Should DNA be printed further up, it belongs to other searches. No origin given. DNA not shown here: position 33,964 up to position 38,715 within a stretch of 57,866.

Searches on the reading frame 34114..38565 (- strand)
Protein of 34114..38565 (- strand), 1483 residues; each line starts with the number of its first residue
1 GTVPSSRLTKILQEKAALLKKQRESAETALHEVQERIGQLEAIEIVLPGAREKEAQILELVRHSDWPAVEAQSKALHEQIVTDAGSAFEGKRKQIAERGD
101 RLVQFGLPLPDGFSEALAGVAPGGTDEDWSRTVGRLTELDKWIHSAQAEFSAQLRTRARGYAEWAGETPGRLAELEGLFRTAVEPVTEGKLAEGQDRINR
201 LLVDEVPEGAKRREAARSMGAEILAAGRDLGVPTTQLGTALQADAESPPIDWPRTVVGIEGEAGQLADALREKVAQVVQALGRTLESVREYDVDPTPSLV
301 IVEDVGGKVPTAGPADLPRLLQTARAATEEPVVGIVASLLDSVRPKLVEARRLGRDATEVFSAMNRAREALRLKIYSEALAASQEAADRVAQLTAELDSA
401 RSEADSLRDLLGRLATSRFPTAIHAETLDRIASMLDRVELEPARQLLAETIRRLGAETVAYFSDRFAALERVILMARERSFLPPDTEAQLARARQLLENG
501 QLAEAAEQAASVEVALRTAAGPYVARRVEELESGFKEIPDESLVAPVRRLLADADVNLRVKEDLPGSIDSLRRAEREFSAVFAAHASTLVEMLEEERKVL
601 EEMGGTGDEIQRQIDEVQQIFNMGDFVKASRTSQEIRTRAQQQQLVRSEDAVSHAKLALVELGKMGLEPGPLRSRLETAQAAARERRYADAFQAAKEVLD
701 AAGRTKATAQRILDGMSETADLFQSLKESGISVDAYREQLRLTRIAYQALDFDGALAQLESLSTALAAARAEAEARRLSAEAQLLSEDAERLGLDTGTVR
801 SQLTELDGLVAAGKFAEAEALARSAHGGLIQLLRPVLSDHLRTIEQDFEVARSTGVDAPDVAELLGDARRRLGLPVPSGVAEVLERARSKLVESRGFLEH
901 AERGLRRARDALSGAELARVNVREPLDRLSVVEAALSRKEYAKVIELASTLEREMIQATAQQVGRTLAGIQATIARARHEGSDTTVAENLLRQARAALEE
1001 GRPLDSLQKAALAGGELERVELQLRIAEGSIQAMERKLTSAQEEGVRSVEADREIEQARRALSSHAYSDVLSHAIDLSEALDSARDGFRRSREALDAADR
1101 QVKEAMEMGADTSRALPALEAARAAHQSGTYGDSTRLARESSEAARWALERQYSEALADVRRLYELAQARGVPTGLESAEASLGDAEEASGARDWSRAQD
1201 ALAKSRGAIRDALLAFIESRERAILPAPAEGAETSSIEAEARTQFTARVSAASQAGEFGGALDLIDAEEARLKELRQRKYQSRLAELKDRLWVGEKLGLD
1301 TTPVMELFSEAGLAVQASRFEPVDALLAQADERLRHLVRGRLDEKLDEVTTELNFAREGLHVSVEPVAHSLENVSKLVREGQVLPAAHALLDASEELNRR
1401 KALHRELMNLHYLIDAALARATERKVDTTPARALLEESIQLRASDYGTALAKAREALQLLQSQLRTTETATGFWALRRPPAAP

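Call 10: search_protein_families(library=pfam, proteins=[window:34114-38565:-], max_evalue=0.01)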
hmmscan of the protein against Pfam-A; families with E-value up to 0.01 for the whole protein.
window:34114-38565:- (1483 aa): 0 families

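Call 45: search_solved_structures(query=window:34114-38565:-, max_evalue=1)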
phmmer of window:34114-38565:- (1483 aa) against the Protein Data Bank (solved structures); distinct sequences matched with E-value up to 1: 4.
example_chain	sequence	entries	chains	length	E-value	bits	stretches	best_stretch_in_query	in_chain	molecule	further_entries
3gu3_A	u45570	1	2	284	0.18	12.8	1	718-761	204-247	Methyltransferase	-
2gh1_A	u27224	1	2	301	0.19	12.7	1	718-761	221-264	Methyltransferase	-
9erz_B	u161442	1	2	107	0.5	11.3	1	452-537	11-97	Polyubiquitin-C,Ub-fused CBLock peptide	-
4dyd_A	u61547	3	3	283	0.99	10.4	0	693-750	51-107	Diketoreductase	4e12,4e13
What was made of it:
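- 34114..38568 (-): 1484-aa all-helical orphan, downstream of aIF5A; the third member of the conserved triad. No Pfam hit (call 10) and no PDB sequence hit (call 45).
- Tried and rejected: The helical orphan has no Pfam or PDB sequence match (calls 10, 45), and no structure job was left for it.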
